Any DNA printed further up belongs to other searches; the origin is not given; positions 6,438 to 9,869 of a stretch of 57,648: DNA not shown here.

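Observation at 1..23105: A 23-kb GntR-associated locus combines secreted phosphodiesterases, giant exoproteins, pseudopilin-like proteins and a glycerol-3-phosphate import/oxidation module. It is a candidate glycerophosphodiester-polymer utilisation system.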

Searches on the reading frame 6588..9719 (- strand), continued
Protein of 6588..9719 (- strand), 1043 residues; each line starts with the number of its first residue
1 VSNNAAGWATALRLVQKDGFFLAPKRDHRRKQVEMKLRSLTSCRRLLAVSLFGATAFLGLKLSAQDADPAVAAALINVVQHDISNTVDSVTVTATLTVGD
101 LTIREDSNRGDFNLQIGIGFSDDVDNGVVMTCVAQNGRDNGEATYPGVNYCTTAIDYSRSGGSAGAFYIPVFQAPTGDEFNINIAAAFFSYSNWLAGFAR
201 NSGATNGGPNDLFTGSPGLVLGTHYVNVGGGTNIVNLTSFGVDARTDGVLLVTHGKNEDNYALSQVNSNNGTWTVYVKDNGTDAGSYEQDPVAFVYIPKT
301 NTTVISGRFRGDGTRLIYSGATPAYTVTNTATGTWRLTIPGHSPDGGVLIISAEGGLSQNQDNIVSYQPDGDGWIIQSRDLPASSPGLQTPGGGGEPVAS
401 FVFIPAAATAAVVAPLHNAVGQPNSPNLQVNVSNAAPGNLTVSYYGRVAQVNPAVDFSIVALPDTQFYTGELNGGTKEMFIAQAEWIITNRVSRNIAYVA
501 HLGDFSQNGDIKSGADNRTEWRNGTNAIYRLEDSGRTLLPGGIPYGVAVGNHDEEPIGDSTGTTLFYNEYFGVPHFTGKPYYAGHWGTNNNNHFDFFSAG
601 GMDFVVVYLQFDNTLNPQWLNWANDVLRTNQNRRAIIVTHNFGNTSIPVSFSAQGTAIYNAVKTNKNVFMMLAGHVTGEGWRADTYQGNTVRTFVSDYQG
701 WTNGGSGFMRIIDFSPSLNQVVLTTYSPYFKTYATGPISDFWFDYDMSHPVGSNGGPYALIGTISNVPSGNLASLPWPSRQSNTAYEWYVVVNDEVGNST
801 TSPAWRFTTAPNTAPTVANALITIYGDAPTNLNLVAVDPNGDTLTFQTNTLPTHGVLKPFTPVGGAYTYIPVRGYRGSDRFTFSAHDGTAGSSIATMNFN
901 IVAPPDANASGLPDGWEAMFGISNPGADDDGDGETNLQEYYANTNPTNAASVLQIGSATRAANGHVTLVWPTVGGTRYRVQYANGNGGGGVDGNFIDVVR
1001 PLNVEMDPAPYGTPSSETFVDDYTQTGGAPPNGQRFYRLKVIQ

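Call 22: search_protein_families(library=pfam, alignment_id=A1, max_evalue=1)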
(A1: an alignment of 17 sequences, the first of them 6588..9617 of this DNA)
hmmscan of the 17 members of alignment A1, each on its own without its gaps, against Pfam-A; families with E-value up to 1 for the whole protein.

A. member 1, window:6588-9617:- (1009 aa): 3 families
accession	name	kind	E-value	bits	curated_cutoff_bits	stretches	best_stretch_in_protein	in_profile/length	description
PF17963.7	Big_9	-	3.6e-11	44.2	23.6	1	778-865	1-88/89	Bacterial Ig domain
PF17892.7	Cadherin_5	-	6.1e-06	26.4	26.5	1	778-867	2-97/98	Cadherin-like domain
PF19077.6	Big_13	-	0.047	14.6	27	0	743-774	68-99/102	Bacterial Ig-like domain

B. families by the number of members that match (of 17 scanned): 14 families
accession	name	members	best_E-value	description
PF17963.7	Big_9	17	1.1e-13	Bacterial Ig domain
PF17892.7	Cadherin_5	17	7.7e-08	Cadherin-like domain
PF17803.7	Cadherin_4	9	2.6e-07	Bacterial cadherin-like domain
PF19077.6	Big_13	8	0.01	Bacterial Ig-like domain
PF00149.33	Metallophos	5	2e-05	Calcineurin-like phosphoesterase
PF18884.5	TSP3_bac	5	3.4e-05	Bacterial TSP3 repeat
PF25788.1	Ig_Rha78A_N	2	0.057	Rha78A-like, N-terminal immunoglobulin domain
PF19081.6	Ig_7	1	0.075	Ig-like domain CHU_C associated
PF18675.7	HepII_C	1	0.12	Heparinase II C-terminal domain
PF23794.1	Phage_Gp84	1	0.14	Mycobacterium phage Gp84-like protein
PF14574.11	RACo_C_ter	1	0.15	C-terminal domain of RACo the ASKHA domain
PF21881.2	STIV_penton_2nd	1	0.17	A223 penton protein second domain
PF01835.25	MG2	1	0.29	MG2 domain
PF06501.16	Herpes_U55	1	0.39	Human herpesvirus U55 protein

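Call 23: find_encoding_contigs(protein=P0001, flank=10000, max_places=2)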
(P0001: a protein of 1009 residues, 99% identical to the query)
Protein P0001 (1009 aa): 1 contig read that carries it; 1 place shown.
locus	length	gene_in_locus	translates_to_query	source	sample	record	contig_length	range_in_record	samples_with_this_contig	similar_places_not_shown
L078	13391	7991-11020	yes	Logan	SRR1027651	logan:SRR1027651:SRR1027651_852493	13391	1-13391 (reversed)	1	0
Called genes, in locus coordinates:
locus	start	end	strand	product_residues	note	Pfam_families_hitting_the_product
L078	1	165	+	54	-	?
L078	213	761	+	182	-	-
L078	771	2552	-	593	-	PF03009:GDPD, PF13653:GDPD_2 (weak), PF13385:Laminin_G_3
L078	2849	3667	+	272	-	PF07963:N_methyl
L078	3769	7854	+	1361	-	-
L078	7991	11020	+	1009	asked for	PF17892:Cadherin_5 (weak), PF17963:Big_9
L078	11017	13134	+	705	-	-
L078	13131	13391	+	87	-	?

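Call 24: find_encoding_contigs(protein=P0009, flank=10000, max_places=2)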
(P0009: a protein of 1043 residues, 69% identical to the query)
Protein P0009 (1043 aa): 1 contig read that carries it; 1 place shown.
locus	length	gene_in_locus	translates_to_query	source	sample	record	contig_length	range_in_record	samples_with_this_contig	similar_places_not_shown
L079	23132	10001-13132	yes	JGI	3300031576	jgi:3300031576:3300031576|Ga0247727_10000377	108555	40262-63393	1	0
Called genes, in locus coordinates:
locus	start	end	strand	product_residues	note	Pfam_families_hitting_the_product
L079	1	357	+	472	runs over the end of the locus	PF13428:TPR_14 (faint), PF13432:TPR_16 (faint)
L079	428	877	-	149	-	PF13083:KH_KhpA-B, PF01424:R3H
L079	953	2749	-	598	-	PF14849:YidC_periplas, PF02096:60KD_IMP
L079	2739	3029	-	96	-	PF01809:YidD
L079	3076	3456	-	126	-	PF00825:Ribonuclease_P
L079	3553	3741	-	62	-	PF00468:Ribosomal_L34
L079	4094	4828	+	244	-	PF00392:GntR, PF07702:UTRA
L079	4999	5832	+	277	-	PF07963:N_methyl, PF07596:SBP_bac_10 (faint)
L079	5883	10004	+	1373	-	-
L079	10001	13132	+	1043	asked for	PF17803:Cadherin_4 (weak), PF17892:Cadherin_5 (weak), PF17963:Big_9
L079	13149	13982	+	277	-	PF00702:Hydrolase, PF13344:Hydrolase_6, PF13419:HAD_2 (faint), PF13242:Hydrolase_like, PF09419:PGP_phosphatase (weak)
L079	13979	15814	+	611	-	PF01266:DAO, PF16901:DAO_C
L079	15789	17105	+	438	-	PF07690:MFS_1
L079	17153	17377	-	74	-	PF00581:Rhodanese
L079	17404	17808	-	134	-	-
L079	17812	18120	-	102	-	-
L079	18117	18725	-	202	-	PF04542:Sigma70_r2, PF08281:Sigma70_r4_2, PF04545:Sigma70_r4 (weak)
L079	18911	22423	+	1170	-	PF00884:Sulfatase, PF16347:SGSH_C (weak)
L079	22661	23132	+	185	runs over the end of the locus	PF07638:Sigma70_ECF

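Call 25: find_encoding_contigs(protein=P0014, flank=10000, max_places=2)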
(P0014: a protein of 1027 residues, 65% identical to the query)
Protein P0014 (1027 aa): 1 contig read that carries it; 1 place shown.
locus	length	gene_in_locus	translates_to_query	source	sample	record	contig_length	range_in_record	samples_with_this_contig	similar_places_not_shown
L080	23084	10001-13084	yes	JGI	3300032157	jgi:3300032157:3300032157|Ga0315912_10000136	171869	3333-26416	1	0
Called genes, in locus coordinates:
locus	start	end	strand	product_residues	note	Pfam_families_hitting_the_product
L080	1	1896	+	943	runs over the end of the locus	-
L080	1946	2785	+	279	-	PF07963:N_methyl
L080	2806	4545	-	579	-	PF03009:GDPD, PF13385:Laminin_G_3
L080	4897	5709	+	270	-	PF07963:N_methyl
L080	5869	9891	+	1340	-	-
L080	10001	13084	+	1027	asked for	PF17892:Cadherin_5 (weak), PF17963:Big_9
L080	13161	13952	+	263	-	PF00702:Hydrolase, PF13344:Hydrolase_6, PF13419:HAD_2 (weak), PF13242:Hydrolase_like, PF09419:PGP_phosphatase (weak)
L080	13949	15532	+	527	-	PF01266:DAO, PF13450:NAD_binding_8 (faint), PF16901:DAO_C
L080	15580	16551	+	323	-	PF03009:GDPD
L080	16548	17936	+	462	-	PF13685:Fe-ADH_2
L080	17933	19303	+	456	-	PF07690:MFS_1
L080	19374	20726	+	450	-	PF07690:MFS_1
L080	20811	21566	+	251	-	PF00092:VWA (weak), PF13519:VWA_2 (weak)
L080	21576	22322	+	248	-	-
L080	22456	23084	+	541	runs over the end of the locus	PF01266:DAO (weak), PF01593:Amino_oxidase, PF07992:Pyr_redox_2 (weak), PF13450:NAD_binding_8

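Call 71: find_encoding_contigs(protein=P0037, flank=10000, max_places=1)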
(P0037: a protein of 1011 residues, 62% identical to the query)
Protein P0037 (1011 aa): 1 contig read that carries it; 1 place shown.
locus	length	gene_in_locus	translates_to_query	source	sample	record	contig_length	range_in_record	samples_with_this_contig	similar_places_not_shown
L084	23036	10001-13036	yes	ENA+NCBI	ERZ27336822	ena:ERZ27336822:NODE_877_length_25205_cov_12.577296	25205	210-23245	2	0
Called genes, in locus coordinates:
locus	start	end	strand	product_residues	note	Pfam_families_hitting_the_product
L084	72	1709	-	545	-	PF03417:AAT, PF06283:ThuA (weak), PF09825:BPL_N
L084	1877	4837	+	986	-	PF07635:PSCyt1, PF13442:Cytochrome_CBB3 (faint), PF07583:PSCyt2, PF07587:PSD1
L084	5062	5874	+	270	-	PF07963:N_methyl, PF07596:SBP_bac_10 (faint)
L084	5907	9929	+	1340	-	-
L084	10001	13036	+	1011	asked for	PF17963:Big_9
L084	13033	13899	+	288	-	PF00515:TPR_1 (faint), PF07719:TPR_2 (faint), PF13181:TPR_8 (faint), PF13432:TPR_16 (faint)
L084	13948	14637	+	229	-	PF02698:DUF218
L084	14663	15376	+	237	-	PF27149:YdjY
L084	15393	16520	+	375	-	-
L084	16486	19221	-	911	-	-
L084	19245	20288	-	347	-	PF13243:SQHop_cyclase_C (weak)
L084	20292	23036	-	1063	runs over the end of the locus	-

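Call 72: find_encoding_contigs(protein=P0071, flank=10000, max_places=1)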
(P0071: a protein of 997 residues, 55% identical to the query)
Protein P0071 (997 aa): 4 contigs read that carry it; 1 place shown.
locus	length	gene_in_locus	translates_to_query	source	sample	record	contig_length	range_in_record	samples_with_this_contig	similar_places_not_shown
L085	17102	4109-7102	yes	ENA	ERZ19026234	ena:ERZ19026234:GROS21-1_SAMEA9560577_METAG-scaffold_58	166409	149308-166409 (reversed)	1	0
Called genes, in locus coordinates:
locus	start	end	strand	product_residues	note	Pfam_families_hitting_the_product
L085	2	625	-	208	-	?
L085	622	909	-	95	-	-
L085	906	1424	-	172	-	PF20557:DnaT_2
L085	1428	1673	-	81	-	-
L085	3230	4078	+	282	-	PF13432:TPR_16 (faint), PF13414:TPR_11 (faint), PF00515:TPR_1 (faint), PF07719:TPR_2 (faint), PF13181:TPR_8 (faint), PF13428:TPR_14 (faint)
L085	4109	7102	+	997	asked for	PF17892:Cadherin_5 (faint), PF17963:Big_9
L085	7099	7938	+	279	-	PF07963:N_methyl, PF07596:SBP_bac_10 (faint)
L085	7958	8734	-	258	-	-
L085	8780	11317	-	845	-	PF00400:WD40 (faint), PF23381:Beta-prop_IFT122_1st (faint), PF23414:Beta-prop_EML_2 (faint), PF08450:SGL, PF21783:YNCE (faint), PF22494:choice_anch_I (weak), PF25174:Beta-prop_THOC3 (weak), PF04185:Phosphoesterase (weak), +2 more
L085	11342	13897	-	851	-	PF10282:Lactonase (faint), PF21783:YNCE (faint), PF25174:Beta-prop_THOC3 (faint), PF08450:SGL (faint), PF22494:choice_anch_I (faint), PF04185:Phosphoesterase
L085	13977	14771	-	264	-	PF07963:N_methyl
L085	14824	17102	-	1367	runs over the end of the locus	-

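Call 76: search_protein_families(library=ncbifam, proteins=[L080:16548-17936:+, L080:15580-16551:+], max_evalue=0.001)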
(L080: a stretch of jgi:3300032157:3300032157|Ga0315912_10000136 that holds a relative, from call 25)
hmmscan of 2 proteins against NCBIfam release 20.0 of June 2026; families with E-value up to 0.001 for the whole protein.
L080:16548-17936:+ (462 aa): 4 families
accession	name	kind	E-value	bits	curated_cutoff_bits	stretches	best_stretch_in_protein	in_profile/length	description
NF002022.0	PRK00843.1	equivalog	1.9e-48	165.3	413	1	24-301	15-283/350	NAD(P)-dependent glycerol-1-phosphate dehydrogenase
NF006941.0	PRK09423.1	subfamily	7e-10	38.3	336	1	26-190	14-176/367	glycerol dehydrogenase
NF047954.1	PrpdilGlycDhGldA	equivalog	0.00032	20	700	1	92-189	74-175/365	bifunctional L-1,2-propanediol dehydrogenase/glycerol dehydrogenase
NF053832.1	GlycoaldRedHalo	equivalog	0.00049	19.3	550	1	46-190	32-176/363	glycolaldehyde reductase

L080:15580-16551:+ (323 aa): 3 families
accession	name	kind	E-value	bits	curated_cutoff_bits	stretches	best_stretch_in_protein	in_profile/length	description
NF006989.0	PRK09454.1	equivalog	3.6e-15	56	264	1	54-152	14-107/251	glycerophosphodiester phosphodiesterase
NF053857.1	LysphglycPlipDStph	equivalog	2.6e-09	36.8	450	1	49-223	45-224/305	lysophosphatidylglycerol phospholipase D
NF008354.0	PRK11143.1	equivalog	3.2e-05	23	254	1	28-130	13-118/359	glycerophosphodiester phosphodiesterase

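Call 77: search_solved_structures(query=L080:16548-17936:+, max_evalue=0.001, show_alignments=0)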
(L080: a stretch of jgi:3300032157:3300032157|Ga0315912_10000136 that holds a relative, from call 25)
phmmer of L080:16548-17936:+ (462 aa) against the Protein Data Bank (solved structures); distinct sequences matched with E-value up to 0.001: 12.
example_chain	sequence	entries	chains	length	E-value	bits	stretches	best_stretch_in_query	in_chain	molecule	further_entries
9h4x_A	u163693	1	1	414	3.3e-43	151.6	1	43-304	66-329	Glycerol-1-phosphate dehydrogenase [NAD(P)+]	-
4rgq_A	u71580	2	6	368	2.2e-21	79.7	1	105-302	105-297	Glycerol-1-phosphate dehydrogenase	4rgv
4rfl_A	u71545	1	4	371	2.3e-21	79.6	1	105-302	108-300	Glycerol-1-phosphate dehydrogenase [NAD(P)+]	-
3ce9_A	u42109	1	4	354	3.5e-20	75.7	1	106-300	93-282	Glycerol dehydrogenase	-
5fb3_A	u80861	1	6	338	3.6e-19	72.4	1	105-299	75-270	Glycerol-1-phosphate dehydrogenase [NAD(P)+]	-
1jpu_A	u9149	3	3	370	7.2e-08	35.1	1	45-301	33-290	glycerol dehydrogenase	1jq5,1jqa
1ta9_A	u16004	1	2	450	4.4e-06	29.2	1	41-188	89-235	glycerol dehydrogenase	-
4mca_A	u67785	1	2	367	6.2e-06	28.7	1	90-301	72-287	Glycerol dehydrogenase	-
1kq3_A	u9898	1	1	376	8.9e-06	28.2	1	26-188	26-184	glycerol dehydrogenase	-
6csj_A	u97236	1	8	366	0.00015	24.2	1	46-297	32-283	Glycerol dehydrogenase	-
5xn8_A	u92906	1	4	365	0.00032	23.1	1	84-300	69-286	Glycerol Dehydrogenase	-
13go_A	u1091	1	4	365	0.00035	23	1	42-194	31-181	Glycerol dehydrogenase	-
